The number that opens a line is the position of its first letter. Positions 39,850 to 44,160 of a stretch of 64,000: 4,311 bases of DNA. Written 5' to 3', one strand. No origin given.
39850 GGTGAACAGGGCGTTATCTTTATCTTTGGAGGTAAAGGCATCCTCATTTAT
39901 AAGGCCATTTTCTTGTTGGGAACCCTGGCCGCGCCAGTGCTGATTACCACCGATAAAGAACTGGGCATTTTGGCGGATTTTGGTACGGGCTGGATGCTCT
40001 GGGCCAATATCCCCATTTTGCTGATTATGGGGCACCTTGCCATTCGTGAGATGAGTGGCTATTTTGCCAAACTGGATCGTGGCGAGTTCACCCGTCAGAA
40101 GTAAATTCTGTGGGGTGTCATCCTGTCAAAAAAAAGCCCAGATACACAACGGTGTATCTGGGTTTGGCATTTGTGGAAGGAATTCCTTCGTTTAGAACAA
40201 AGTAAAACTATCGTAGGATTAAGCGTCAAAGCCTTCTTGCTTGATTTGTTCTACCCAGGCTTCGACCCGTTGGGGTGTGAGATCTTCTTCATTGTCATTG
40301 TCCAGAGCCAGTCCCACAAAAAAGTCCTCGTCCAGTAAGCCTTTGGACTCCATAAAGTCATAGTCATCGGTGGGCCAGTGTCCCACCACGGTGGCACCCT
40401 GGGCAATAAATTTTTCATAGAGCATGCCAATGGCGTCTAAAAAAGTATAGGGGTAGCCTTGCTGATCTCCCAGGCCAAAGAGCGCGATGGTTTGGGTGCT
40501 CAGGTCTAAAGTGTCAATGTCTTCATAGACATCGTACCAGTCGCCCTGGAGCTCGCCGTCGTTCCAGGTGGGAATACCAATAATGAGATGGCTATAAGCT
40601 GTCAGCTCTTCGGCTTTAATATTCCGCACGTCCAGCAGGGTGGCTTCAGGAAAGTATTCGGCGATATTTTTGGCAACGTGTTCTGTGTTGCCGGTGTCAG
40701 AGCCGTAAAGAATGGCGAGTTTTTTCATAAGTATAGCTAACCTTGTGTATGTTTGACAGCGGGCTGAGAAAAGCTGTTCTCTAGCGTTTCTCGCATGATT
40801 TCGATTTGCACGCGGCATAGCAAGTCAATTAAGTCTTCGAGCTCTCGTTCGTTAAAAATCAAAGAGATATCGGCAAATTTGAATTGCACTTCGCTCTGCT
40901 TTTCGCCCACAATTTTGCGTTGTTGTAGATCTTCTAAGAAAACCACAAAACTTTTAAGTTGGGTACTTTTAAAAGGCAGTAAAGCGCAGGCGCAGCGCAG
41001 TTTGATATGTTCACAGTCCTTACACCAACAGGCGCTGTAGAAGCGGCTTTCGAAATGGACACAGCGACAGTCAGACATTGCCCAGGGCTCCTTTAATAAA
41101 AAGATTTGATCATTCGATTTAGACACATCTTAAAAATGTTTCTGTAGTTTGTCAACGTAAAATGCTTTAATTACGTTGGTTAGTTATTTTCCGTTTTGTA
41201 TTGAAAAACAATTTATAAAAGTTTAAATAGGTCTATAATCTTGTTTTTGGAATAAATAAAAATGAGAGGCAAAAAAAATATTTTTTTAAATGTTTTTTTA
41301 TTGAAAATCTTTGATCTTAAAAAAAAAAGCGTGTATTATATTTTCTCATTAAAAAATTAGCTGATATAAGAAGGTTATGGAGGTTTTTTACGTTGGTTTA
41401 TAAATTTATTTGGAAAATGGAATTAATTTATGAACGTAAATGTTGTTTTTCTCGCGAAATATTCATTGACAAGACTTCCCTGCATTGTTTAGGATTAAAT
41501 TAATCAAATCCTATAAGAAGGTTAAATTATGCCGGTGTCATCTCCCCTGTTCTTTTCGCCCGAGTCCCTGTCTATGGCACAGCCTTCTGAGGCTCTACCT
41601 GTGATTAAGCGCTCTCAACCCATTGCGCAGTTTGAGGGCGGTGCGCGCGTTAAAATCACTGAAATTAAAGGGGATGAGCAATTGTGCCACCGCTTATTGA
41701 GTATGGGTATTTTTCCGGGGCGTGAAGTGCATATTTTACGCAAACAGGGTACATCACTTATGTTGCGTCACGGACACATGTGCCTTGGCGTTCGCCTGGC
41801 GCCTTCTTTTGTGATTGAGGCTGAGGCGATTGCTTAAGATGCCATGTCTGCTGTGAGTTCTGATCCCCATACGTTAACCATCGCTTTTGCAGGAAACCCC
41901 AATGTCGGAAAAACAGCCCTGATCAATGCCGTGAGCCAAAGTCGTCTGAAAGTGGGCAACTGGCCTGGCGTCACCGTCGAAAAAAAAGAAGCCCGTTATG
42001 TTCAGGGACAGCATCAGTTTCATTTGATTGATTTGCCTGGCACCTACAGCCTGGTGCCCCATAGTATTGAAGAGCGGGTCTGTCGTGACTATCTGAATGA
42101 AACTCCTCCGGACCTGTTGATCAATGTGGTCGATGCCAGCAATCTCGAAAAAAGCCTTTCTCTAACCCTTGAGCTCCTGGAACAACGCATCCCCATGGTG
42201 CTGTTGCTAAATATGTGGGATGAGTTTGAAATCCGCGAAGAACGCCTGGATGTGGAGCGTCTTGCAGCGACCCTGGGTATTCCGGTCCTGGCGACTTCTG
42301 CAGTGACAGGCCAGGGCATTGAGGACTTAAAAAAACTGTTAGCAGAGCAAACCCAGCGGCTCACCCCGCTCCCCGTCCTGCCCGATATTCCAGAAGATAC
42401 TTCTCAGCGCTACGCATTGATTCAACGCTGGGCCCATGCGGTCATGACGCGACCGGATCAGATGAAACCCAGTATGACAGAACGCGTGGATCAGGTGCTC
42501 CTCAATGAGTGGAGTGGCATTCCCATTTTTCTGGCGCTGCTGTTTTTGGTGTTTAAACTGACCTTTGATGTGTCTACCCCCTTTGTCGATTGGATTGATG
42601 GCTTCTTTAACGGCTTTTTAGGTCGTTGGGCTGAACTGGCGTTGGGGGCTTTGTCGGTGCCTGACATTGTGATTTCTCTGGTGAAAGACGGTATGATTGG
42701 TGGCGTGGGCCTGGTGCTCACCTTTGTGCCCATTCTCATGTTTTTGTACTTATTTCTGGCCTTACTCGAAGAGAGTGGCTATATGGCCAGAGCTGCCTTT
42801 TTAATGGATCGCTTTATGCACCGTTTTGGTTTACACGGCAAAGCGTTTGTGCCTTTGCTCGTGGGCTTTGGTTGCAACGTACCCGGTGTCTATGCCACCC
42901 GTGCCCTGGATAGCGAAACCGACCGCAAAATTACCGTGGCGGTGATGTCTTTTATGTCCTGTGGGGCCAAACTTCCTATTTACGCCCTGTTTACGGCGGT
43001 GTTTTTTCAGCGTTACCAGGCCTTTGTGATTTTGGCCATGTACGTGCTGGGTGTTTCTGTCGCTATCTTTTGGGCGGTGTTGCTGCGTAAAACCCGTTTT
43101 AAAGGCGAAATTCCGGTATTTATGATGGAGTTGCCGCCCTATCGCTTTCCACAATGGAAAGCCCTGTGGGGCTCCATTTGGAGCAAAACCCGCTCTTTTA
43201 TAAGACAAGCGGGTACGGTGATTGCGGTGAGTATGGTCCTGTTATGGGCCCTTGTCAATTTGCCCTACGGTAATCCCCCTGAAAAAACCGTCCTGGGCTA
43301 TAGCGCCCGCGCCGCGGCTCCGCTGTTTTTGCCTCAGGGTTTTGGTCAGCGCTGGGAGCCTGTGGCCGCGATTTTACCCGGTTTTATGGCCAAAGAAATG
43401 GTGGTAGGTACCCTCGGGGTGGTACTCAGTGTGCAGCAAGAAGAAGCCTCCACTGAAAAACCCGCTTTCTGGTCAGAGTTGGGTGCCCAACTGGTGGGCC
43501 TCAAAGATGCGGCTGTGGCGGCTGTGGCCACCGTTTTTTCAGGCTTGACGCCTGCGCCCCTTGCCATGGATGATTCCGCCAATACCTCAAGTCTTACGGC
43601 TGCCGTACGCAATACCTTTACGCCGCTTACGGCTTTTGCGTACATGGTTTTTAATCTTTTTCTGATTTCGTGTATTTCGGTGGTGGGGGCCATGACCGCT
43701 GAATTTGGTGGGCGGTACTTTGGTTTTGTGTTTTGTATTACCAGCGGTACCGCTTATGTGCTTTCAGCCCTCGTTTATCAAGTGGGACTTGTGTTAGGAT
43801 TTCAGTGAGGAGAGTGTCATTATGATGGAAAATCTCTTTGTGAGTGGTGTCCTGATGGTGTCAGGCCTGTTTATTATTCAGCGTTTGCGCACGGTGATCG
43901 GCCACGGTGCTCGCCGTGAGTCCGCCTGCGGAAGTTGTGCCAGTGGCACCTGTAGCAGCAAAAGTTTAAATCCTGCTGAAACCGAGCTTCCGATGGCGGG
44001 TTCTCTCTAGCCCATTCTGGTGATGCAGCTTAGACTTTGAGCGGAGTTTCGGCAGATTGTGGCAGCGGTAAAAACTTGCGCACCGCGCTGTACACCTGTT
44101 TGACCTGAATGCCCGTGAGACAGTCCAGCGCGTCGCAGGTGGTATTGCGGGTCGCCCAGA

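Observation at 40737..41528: Divergent iron-type control region: Cys-rich protein-flavodoxin operon facing feoABC across a ~430-bp AT-rich spacer with paired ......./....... inverted repeats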

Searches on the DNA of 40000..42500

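Call 6: search_rna_families(source=window, start=40000, end=42500, threshold=evalue, max_evalue=1)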
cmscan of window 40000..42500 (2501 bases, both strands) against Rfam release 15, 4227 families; matches with E-value up to 1: 0.
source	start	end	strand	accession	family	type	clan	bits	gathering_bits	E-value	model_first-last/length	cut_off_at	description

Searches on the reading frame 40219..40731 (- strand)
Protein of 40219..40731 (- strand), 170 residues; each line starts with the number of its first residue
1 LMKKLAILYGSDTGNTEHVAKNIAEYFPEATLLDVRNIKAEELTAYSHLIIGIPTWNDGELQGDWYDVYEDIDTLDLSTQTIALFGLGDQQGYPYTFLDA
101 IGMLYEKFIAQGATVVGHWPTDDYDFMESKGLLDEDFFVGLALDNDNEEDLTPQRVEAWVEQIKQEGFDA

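Call 4: search_protein_families(library=pfam, proteins=[window:40219-40731:-], max_evalue=0.1)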
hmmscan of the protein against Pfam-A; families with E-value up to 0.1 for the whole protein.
window:40219-40731:- (170 aa): 3 families
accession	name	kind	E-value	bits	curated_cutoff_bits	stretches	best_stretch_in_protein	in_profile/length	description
PF00258.30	Flavodoxin_1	-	3.5e-24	86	25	1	7-159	1-143/143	Flavodoxin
PF12641.12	Flavodoxin_3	-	4.2e-07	30.4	27.5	1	6-62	1-56/160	Flavodoxin domain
PF12724.12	Flavodoxin_5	-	5.2e-05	24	27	1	7-56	2-54/145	Flavodoxin domain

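Call 59: search_protein_families(library=ncbifam, proteins=[window:40219-40731:-], max_evalue=0.01)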
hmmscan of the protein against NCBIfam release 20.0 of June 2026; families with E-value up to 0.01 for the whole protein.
window:40219-40731:- (170 aa): 20 families
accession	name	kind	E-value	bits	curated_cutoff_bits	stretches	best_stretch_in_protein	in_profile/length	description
TIGR01752.1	flav_long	equivalog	1.1e-61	207.2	146.75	1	4-166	1-165/167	flavodoxin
NF006736.0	PRK09267.1-2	equivalog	3e-57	192.8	202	1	2-164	1-161/161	flavodoxin FldA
NF006739.0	PRK09267.1-5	subfamily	1.7e-56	190.6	175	1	2-166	1-166/168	flavodoxin FldA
NF006738.0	PRK09267.1-4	equivalog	4.4e-53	179.4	172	1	4-166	2-169/171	flavodoxin FldA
NF006737.0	PRK09267.1-3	equivalog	8.4e-51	172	238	1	2-166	1-167/174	flavodoxin FldA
NF009023.0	PRK12359.1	equivalog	5.2e-50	169.7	215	1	4-166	2-167/172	flavodoxin FldB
NF006735.0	PRK09267.1-1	equivalog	1.4e-47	161.8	315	1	4-166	3-167/176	flavodoxin FldA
NF005216.0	PRK06703.1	subfamily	7.4e-20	71.5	127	1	2-116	1-117/151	flavodoxin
TIGR01753.1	flav_short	equivalog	2.9e-19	70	123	1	6-117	2-115/140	flavodoxin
NF005246.0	PRK06756.1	subfamily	4.7e-17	62.3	130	1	2-116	1-118/148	flavodoxin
NF005587.0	PRK07308.1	equivalog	2.2e-10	41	138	1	6-114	5-115/147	flavodoxin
NF045594.1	flavodox_BilS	equivalog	1.4e-07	31.6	155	1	6-118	2-106/160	flavodoxin family protein BilS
NF004049.0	PRK05568.1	equivalog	3.1e-06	27.6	206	1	2-87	1-90/142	flavodoxin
NF006531.0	PRK09004.1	equivalog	4.4e-06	26.5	158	1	2-117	1-118/146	FMN-binding protein MioC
TIGR01931.1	cysJ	equivalog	6.2e-06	25.1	668.15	1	4-126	60-187/597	assimilatory sulfite reductase (NADPH) flavoprotein subunit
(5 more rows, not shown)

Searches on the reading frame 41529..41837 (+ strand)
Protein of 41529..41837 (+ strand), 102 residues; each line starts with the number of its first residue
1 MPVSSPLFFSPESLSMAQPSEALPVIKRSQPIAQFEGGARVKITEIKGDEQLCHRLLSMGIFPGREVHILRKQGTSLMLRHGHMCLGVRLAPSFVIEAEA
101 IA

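Call 4: search_protein_families(library=pfam, proteins=[window:41529-41837:+], max_evalue=0.1)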
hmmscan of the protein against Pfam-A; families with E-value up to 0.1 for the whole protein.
window:41529-41837:+ (102 aa): 1 family
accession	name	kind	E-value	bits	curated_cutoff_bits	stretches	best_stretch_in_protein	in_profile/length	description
PF04023.20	FeoA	-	2.5e-08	34.3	23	1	31-78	2-52/74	FeoA domain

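Call 59: search_protein_families(library=ncbifam, proteins=[window:41529-41837:+], max_evalue=0.01)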
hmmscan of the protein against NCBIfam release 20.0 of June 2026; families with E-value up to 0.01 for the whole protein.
window:41529-41837:+ (102 aa): 0 families

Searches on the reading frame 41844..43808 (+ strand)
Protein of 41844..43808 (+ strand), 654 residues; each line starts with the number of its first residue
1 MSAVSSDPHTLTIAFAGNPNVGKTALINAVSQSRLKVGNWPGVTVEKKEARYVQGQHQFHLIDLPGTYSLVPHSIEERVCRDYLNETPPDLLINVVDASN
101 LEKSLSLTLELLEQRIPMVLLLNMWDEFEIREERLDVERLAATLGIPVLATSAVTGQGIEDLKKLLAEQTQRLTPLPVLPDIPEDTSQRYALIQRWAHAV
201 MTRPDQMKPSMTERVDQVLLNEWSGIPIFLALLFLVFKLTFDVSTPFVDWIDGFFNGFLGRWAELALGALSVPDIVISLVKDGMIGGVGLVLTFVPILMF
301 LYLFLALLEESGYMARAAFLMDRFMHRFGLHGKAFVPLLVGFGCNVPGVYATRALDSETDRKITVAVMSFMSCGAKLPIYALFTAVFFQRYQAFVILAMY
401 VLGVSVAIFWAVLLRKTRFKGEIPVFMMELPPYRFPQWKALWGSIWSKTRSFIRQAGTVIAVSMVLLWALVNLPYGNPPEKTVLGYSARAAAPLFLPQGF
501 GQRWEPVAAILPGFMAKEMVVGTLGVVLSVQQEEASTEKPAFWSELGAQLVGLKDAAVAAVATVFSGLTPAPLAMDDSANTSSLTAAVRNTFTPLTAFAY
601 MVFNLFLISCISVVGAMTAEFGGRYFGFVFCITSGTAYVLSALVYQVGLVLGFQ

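Call 4: search_protein_families(library=pfam, proteins=[window:41844-43808:+], max_evalue=0.1)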
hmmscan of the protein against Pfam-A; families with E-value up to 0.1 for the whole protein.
window:41844-43808:+ (654 aa): 9 families
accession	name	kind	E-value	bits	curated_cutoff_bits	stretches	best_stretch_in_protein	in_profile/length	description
PF02421.24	FeoB_N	-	3.6e-57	192.7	27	1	12-164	2-154/156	Ferrous iron transport protein B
PF07670.19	Gate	-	3e-31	108.4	29.6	2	291-385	1-102/104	Nucleoside recognition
PF01926.29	MMR_HSR1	-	6.8e-20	71.7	21.9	1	12-123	1-112/113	50S ribosome-binding GTPase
PF07664.17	FeoB_C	-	6.8e-18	64.6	26.6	1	396-448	1-54/54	Ferrous iron transport protein B C terminus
PF03193.22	RsgA_GTPase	-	2.6e-06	27.8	30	1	111-171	49-109/174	RsgA GTPase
PF00009.33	GTP_EFTU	-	0.00013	22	26.5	1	41-169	53-185/188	Elongation factor Tu GTP binding domain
PF09439.16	SRPRB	-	0.00065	19.6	25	1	12-114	5-98/178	Signal recognition particle receptor beta subunit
PF00350.29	Dynamin_N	-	0.035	14.6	27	0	57-101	101-141/168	Dynamin family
PF03029.23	ATP_bind_1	-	0.081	13.1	27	0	54-134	88-179/240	Conserved hypothetical ATP binding protein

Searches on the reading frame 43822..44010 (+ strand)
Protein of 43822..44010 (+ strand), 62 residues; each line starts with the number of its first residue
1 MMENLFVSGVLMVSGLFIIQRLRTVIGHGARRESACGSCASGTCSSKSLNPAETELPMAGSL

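Call 4: search_protein_families(library=pfam, proteins=[window:43822-44010:+], max_evalue=0.1)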
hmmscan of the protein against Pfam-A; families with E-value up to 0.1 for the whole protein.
window:43822-44010:+ (62 aa): 1 family
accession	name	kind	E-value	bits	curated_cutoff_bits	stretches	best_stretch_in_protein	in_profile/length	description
PF25021.1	TEN_NHL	-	0.032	13.6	27.1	1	23-61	5-43/357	Teneurin NHL domain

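Call 59: search_protein_families(library=ncbifam, proteins=[window:43822-44010:+], max_evalue=0.01)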
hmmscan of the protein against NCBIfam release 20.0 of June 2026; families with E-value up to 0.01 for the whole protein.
window:43822-44010:+ (62 aa): 0 families
